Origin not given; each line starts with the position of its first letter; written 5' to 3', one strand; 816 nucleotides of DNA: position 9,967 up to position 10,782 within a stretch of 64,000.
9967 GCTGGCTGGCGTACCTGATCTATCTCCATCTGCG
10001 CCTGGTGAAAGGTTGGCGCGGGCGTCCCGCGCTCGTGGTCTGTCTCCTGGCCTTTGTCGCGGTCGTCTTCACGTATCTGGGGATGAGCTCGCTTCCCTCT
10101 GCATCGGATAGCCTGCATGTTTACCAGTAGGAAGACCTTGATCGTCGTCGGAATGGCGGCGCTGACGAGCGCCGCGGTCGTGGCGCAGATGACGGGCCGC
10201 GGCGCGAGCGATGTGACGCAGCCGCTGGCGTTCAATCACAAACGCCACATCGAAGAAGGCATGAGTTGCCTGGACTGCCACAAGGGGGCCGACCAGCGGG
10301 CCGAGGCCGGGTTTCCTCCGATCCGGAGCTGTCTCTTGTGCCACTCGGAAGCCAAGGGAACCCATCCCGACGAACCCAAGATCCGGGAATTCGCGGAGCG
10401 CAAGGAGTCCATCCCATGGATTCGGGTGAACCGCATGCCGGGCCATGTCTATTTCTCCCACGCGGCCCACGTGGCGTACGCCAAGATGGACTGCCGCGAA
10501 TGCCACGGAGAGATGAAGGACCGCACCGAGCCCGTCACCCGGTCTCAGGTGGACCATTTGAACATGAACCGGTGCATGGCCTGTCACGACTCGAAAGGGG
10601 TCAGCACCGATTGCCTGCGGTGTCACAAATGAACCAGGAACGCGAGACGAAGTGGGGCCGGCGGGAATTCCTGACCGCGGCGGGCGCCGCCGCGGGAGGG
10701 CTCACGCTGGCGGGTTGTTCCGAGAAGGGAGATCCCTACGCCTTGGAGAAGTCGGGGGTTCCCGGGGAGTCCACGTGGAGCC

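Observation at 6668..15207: Sigma-54-type operon combining a dedicated System II cytochrome c maturation pair with an ACIII/Qrc-like quinone module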

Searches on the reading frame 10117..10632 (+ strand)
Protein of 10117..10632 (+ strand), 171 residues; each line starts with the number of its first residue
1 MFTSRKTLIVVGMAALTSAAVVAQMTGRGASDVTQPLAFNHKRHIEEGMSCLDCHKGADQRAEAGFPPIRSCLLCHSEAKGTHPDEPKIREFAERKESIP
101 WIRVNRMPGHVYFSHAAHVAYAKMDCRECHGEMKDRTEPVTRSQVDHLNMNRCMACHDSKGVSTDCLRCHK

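Call 7: search_protein_families(library=pfam, proteins=[window:10117-10632:+], max_evalue=0.01)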
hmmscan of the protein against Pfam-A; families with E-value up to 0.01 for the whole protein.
window:10117-10632:+ (171 aa): 3 families
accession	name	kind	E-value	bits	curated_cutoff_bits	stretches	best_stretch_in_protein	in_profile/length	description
PF14522.11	Cytochrome_C7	-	5.6e-13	49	24.8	2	111-171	1-67/67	Cytochrome c7 and related cytochrome c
PF14537.11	Cytochrom_c3_2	-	8.7e-09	36.2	25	1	44-86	2-43/79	Cytochrome c3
PF02085.21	Cytochrom_CIII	-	1.8e-08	35.1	22.9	1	31-83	15-60/101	Class III cytochrome C family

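Call 8: search_protein_families(library=ncbifam, proteins=[window:10117-10632:+], max_evalue=0.01)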
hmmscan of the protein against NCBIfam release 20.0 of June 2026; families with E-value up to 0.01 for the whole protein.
window:10117-10632:+ (171 aa): 5 families
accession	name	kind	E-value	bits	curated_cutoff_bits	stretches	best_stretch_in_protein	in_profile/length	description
NF041781.1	mnquin_red_QrcA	equivalog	9.2e-30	103.5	180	1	31-171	25-174/174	menaquinone reductase multiheme cytochrome c subunit QrcA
TIGR04257.1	nanowire_3heme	domain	7.8e-11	42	40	1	108-171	10-75/75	c(7)-type cytochrome triheme domain-containing protein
NF043011.1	CytC7_Geobact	equivalog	4.6e-08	33.5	120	1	103-171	25-89/89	cytochrome c7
NF041028.1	decahem_GSU2203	exception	0.0018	17.5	325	0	35-160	112-210/317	GSU2203 family decaheme c-type cytochrome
NF045713.1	CxxCH_16_HmcA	equivalog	0.0026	16.4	400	0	30-77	289-326/541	sulfate respiration complex hexadecaheme cytochrome HmcA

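Call 27: search_solved_structures(query=window:10117-10632:+, max_evalue=0.01, show_alignments=1)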
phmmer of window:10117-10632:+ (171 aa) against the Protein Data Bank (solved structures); distinct sequences matched with E-value up to 0.01: 7.
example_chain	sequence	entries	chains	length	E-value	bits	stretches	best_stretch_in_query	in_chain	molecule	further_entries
8k9e_A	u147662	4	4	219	1.6e-21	80.4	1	33-159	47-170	Cytochrome c7-like domain-containing protein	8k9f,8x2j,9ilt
6lod_A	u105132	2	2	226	1.4e-18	70.8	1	33-158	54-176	MULTIHEME_CYTC domain-containing protein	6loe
6f0k_A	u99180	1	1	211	1.6e-17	67.4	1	38-158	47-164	Cytochrome c family protein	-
6btm_A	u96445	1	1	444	3.9e-16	62.8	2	92-162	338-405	Alternative Complex III subunit A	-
3ov0_A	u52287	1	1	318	1.4e-13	54.5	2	98-170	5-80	Cytochrome c family protein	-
3ouq_A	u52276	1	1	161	6.4e-09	39.3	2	98-170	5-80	Cytochrome c family protein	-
2a3m_A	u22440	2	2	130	0.0025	21.1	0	8-62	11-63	COG3005: Nitrate/TMAO reductases, membrane-bound tetraheme cytochrome c subunit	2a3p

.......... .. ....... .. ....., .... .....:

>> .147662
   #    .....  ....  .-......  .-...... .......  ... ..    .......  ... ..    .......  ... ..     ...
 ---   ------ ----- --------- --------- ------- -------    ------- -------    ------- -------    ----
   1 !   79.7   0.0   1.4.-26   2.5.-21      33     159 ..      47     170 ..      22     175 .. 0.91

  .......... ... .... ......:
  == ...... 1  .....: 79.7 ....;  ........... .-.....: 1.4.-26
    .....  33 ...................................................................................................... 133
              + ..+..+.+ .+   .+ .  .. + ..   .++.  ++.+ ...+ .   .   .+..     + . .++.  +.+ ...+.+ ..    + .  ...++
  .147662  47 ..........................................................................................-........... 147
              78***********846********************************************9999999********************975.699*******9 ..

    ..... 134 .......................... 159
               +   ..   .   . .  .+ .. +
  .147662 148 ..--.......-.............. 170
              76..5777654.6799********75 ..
